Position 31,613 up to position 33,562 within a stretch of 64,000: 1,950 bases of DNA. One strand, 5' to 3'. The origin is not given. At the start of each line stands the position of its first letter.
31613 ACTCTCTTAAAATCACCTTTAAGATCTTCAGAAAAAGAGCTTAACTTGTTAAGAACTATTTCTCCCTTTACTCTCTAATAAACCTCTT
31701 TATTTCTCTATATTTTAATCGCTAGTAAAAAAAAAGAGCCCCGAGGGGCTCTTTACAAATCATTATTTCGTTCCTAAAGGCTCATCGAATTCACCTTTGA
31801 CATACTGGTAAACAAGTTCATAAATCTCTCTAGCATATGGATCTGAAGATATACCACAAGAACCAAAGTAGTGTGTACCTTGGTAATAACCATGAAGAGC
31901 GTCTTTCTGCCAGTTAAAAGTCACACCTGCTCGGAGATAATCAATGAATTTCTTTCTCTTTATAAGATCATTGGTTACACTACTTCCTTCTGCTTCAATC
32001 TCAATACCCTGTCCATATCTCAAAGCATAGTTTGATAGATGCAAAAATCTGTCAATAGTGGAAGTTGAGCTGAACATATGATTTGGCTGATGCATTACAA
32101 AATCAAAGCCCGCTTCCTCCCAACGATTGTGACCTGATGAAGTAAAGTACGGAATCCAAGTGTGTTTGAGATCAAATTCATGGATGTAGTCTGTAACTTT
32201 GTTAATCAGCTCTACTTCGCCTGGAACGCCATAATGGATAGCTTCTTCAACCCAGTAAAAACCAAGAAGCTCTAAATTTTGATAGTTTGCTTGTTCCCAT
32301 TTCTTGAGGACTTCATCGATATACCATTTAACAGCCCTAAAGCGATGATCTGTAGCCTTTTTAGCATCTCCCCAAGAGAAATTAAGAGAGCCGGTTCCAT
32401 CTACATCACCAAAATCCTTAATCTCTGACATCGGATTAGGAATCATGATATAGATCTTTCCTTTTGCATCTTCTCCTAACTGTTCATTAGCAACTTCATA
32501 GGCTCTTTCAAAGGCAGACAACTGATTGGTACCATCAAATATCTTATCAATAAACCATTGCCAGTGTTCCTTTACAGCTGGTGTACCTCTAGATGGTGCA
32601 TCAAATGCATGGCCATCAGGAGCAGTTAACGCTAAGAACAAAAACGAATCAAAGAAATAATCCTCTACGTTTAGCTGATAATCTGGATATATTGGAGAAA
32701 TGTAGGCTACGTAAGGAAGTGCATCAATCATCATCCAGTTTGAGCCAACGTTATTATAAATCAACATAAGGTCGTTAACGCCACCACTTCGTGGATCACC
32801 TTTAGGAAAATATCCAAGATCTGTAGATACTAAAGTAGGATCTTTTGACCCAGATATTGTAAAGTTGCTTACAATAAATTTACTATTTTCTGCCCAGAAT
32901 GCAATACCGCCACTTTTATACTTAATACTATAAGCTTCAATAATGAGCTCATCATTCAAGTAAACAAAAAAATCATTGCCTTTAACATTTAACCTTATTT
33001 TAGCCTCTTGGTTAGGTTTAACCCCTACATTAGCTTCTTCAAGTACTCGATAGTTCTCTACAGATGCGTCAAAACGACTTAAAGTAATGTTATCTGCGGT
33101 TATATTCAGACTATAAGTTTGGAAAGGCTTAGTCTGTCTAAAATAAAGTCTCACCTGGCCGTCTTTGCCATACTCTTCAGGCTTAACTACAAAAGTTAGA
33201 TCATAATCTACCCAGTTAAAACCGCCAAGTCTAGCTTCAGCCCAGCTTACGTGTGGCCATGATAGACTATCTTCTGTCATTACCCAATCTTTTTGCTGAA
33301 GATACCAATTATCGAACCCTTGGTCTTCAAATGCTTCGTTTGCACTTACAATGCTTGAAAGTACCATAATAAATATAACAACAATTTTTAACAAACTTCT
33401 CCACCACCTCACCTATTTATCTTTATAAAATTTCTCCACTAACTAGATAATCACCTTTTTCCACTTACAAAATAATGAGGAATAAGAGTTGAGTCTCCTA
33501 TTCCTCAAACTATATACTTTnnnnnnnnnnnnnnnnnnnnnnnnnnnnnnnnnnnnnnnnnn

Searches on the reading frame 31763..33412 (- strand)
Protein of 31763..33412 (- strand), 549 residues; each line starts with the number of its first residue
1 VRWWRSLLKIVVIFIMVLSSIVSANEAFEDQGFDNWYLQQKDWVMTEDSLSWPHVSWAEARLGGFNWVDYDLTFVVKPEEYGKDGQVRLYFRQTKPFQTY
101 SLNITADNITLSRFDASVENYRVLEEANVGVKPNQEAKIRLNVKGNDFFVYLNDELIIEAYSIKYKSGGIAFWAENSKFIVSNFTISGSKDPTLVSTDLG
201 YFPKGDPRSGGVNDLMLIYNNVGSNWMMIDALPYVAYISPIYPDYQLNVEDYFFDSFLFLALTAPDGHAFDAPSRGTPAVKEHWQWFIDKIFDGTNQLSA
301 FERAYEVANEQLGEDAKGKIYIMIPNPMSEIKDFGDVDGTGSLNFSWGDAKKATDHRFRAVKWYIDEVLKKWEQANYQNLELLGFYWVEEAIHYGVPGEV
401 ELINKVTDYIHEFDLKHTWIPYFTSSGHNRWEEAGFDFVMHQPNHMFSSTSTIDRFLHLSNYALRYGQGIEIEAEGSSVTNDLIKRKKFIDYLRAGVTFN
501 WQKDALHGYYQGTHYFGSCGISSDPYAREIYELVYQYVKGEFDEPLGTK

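Call 26: search_protein_families(library=pfam, proteins=[window:31763-33412:-], max_evalue=0.00001)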
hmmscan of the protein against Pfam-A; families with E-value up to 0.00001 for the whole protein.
window:31763-33412:- (549 aa): 1 family
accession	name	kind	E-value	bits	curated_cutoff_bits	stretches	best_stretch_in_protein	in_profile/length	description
PF16147.10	DUF4855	-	8.6e-83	278.5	27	1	214-536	1-313/313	Domain of unknown function (DUF4855)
